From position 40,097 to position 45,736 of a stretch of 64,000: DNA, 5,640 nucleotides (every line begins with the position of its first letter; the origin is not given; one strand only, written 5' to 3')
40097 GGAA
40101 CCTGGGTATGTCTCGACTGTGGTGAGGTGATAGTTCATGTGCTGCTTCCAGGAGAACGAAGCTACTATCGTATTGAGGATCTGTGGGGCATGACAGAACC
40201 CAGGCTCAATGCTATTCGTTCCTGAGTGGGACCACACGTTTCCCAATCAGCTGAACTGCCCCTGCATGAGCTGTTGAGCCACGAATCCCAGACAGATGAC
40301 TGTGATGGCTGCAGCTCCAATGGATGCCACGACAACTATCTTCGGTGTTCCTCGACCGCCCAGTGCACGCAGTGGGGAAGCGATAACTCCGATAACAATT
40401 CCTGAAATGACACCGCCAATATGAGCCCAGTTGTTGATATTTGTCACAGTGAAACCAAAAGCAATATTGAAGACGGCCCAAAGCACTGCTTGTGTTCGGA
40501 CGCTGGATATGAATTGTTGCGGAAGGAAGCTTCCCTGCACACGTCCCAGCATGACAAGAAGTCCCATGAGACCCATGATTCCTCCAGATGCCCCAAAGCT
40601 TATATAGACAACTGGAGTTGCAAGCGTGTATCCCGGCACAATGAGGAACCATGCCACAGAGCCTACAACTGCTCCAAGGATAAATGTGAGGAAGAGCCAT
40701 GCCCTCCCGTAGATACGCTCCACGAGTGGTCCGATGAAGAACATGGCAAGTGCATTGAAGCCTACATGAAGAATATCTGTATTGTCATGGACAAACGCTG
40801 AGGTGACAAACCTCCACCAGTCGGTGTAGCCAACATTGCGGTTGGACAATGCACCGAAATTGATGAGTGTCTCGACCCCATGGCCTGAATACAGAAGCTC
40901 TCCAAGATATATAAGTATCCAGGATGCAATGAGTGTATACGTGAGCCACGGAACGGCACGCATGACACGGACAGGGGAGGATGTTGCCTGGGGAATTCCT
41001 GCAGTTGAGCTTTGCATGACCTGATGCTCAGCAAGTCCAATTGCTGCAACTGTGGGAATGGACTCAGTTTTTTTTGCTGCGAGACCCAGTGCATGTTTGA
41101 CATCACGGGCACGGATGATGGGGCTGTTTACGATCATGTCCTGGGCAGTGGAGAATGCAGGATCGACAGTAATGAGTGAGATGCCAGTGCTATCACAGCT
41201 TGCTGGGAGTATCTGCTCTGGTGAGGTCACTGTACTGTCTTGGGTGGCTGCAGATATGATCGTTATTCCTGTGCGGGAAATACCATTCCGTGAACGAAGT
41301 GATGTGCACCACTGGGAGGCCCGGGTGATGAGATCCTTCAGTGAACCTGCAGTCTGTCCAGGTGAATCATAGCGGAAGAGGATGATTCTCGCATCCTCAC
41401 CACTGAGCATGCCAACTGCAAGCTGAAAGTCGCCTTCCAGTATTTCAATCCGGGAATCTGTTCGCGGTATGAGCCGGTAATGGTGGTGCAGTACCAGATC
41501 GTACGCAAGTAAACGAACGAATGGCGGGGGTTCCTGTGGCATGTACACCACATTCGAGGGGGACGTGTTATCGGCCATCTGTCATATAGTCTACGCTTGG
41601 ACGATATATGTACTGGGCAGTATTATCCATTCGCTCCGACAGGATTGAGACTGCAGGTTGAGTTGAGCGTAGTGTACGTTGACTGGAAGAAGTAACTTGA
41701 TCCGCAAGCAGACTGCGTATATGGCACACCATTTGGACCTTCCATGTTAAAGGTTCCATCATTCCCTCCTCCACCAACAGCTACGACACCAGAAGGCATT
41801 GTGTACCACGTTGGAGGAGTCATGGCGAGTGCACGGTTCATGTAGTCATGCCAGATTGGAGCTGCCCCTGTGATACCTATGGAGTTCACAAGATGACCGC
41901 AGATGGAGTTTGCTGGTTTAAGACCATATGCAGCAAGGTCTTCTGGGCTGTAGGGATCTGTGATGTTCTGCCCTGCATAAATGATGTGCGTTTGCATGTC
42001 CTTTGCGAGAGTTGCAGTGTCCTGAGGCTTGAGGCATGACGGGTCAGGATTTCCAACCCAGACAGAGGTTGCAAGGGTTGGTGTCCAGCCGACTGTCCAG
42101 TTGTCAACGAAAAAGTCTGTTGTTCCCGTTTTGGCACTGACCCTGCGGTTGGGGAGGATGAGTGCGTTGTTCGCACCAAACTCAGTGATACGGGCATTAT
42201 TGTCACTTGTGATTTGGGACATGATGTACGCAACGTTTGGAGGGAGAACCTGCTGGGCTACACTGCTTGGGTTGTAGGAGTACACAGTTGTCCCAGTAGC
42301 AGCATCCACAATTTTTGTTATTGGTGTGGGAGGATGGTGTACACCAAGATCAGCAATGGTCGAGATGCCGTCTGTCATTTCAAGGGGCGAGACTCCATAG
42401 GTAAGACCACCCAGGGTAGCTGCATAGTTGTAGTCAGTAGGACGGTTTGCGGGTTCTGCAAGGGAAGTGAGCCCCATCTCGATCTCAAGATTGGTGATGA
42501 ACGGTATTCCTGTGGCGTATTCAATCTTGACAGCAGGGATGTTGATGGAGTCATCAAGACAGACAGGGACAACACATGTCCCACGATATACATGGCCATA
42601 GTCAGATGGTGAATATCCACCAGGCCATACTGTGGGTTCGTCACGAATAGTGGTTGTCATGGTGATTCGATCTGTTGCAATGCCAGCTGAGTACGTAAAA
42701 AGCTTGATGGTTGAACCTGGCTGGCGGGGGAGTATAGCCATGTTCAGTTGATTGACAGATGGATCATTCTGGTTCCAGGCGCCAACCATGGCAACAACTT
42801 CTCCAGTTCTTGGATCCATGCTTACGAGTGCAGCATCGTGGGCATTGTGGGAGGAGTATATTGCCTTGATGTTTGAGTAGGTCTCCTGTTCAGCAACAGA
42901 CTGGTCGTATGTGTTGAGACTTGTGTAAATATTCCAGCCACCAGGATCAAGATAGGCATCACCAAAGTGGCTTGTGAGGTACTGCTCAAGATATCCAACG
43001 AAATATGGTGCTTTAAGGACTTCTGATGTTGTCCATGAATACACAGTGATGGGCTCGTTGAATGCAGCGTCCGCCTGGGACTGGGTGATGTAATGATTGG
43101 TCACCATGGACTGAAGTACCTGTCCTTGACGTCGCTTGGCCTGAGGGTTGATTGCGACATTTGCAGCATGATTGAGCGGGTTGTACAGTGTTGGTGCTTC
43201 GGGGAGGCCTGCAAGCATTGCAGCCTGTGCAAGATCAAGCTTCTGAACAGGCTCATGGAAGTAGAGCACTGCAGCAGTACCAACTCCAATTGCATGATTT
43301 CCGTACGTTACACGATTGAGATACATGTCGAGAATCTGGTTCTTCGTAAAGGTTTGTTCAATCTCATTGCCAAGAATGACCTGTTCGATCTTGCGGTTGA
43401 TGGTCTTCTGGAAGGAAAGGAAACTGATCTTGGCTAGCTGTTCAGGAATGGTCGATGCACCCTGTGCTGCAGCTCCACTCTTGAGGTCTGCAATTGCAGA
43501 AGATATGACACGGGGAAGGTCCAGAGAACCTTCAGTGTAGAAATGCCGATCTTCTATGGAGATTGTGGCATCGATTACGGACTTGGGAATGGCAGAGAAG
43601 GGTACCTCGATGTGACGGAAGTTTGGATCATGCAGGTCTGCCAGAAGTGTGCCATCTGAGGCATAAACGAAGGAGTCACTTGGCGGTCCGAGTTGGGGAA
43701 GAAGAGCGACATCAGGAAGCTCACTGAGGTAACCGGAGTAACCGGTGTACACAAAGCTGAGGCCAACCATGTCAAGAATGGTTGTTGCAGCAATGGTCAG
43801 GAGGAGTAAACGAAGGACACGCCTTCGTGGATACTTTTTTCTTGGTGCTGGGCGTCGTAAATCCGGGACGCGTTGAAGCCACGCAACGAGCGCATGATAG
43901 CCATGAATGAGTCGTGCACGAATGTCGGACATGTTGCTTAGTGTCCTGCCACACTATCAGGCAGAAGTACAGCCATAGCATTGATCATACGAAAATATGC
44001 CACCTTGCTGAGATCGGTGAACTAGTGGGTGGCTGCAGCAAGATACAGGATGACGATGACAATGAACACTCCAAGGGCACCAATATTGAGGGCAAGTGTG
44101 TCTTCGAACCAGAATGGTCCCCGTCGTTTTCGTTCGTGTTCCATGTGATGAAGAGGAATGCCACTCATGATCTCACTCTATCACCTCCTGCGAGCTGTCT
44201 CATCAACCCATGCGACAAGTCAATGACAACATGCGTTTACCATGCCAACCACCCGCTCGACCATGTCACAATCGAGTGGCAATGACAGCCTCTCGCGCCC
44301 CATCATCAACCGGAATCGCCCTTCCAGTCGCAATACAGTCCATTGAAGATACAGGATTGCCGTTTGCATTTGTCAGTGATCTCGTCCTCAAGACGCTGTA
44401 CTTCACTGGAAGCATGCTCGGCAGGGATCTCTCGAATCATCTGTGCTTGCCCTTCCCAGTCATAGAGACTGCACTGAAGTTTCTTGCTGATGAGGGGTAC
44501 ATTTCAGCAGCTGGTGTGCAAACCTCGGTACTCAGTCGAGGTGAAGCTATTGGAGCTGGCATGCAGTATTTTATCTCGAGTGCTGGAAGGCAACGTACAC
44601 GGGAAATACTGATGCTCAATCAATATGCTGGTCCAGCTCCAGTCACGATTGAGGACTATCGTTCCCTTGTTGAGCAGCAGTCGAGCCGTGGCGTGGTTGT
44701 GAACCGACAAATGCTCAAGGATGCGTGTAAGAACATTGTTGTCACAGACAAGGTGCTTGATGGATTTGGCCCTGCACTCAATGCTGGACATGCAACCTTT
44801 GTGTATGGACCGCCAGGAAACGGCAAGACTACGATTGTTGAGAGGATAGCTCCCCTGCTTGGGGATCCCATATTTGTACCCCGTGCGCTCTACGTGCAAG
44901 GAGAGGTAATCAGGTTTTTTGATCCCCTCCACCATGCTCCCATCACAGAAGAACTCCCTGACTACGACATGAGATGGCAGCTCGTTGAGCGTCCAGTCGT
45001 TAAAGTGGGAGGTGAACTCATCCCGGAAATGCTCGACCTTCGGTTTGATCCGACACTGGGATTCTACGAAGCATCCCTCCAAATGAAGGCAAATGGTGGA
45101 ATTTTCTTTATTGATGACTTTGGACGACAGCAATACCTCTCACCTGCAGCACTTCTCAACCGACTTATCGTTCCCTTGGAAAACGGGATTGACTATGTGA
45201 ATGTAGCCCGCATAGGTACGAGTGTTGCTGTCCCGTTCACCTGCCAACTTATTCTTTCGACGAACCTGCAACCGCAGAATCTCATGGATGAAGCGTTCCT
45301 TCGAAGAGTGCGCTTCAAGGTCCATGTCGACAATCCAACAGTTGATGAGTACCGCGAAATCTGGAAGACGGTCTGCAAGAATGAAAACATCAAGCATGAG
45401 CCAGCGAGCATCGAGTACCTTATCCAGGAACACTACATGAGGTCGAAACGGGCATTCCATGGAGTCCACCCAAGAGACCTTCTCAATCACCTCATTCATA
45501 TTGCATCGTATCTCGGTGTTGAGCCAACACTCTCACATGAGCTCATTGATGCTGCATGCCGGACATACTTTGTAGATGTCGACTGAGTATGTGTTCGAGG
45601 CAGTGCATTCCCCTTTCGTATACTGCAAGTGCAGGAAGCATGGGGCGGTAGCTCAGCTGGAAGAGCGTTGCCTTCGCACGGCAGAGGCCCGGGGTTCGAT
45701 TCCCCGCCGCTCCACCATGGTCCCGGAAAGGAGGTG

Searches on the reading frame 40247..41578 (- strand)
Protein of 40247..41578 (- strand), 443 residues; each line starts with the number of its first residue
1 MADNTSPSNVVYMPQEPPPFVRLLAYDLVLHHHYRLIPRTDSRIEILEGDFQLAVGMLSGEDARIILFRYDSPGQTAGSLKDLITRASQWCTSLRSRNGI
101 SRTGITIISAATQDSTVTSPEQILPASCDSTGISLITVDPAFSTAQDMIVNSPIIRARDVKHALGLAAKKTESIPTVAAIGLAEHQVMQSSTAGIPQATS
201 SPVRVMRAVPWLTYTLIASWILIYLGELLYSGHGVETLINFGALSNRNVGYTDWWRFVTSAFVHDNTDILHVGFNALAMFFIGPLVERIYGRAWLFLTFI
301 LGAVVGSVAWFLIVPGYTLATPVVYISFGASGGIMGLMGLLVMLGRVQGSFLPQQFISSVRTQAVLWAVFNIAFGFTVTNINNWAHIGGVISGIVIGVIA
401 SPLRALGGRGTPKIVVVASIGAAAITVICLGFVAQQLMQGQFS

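Call 38: search_protein_families(library=pfam, proteins=[window:40247-41578:-], max_evalue=0.0001)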
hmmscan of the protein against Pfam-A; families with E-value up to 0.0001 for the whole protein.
window:40247-41578:- (443 aa): 1 family
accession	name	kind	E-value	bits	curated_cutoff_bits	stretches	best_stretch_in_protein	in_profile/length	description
PF01694.28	Rhomboid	-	1.1e-25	90.9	22.6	1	253-401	3-141/143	Rhomboid domain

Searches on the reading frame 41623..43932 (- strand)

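Call 49: search_protein_families(library=pfam, proteins=[window:41623-43932:-], max_evalue=0.0001)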
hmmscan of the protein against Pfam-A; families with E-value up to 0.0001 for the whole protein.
window:41623-43932:- (769 aa): 2 families
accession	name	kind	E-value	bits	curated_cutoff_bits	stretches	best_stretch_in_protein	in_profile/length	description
PF00912.28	Transgly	-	2.5e-49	167.5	27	1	96-276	4-177/178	Transglycosylase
PF00905.27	Transpeptidase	-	4.3e-19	69.3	22.1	1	368-624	2-271/299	Penicillin binding protein transpeptidase domain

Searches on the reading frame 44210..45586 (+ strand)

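Call 49: search_protein_families(library=pfam, proteins=[window:44210-45586:+], max_evalue=0.0001)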
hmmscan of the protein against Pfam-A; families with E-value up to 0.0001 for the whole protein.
window:44210-45586:+ (458 aa): 2 families
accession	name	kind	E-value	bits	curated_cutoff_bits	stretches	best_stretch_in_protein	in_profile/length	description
PF01078.27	Mg_chelatase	-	1.8e-06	28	20.3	0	191-219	20-48/207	Magnesium chelatase, subunit ChlI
PF20030.5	bpMoxR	-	2.1e-05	24.2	27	0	166-218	4-56/205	MoxR domain in the MoxR-vWA-beta-propeller ternary systems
